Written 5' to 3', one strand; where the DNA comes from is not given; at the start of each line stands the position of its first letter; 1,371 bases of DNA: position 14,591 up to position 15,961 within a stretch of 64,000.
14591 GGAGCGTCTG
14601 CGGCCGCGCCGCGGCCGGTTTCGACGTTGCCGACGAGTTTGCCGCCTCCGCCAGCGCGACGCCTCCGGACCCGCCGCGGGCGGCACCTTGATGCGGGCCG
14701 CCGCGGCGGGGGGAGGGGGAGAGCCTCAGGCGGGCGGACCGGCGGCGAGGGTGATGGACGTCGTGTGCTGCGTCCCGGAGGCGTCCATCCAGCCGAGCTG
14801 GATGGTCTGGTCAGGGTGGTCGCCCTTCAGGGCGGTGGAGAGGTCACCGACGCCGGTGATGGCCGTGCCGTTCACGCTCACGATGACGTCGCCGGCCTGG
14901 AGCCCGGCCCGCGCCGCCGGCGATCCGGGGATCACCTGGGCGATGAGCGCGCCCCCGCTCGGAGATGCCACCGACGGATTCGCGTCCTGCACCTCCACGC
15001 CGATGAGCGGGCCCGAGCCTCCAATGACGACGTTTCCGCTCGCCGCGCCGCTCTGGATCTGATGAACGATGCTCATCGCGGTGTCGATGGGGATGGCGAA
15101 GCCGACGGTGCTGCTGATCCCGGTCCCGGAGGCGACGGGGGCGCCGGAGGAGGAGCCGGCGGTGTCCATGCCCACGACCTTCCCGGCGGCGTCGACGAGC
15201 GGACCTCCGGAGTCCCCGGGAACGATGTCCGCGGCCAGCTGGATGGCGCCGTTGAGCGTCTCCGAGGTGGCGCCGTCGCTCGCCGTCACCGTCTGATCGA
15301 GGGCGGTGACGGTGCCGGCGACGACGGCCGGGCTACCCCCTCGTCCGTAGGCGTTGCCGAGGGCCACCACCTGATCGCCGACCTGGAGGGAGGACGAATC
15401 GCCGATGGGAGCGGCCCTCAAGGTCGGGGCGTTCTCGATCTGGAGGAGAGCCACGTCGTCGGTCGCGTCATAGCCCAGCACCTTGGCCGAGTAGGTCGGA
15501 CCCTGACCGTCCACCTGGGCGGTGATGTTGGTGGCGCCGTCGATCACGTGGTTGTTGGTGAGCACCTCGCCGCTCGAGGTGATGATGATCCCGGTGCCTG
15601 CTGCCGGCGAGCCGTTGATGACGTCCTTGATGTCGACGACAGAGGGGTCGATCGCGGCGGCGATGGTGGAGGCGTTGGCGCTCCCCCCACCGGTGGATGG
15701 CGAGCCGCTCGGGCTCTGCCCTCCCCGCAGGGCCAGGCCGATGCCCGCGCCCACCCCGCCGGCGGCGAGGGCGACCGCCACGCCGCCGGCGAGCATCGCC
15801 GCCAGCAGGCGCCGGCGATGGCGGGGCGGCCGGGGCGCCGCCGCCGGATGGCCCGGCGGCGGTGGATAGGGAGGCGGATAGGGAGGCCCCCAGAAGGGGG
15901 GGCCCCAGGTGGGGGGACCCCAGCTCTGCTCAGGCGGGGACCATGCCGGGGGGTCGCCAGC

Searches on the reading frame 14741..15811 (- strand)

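Call 43: search_protein_families(library=pfam, proteins=[window:14741-15811:-], max_evalue=0.001)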
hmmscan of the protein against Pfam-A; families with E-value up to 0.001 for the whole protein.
window:14741-15811:- (357 aa): 6 families
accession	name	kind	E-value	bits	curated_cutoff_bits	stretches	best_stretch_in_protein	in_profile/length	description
PF13365.12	Trypsin_2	-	2.6e-29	103.2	27.6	1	72-215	1-144/144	Trypsin-like peptidase domain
PF17820.7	PDZ_6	-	1.6e-16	60.3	27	1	290-336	2-48/54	PDZ domain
PF00089.32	Trypsin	-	3.4e-15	56.9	20.6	1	72-225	27-204/220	Trypsin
PF13180.12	PDZ_2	-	2e-14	54.1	27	1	268-340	1-66/80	PDZ domain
PF00595.29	PDZ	-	1.1e-11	45.4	23.2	1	270-339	12-78/81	PDZ domain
PF04495.20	GRASP55_65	-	1.8e-05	25.5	27.7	0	266-339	24-96/138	GRASP55/65 PDZ-like domain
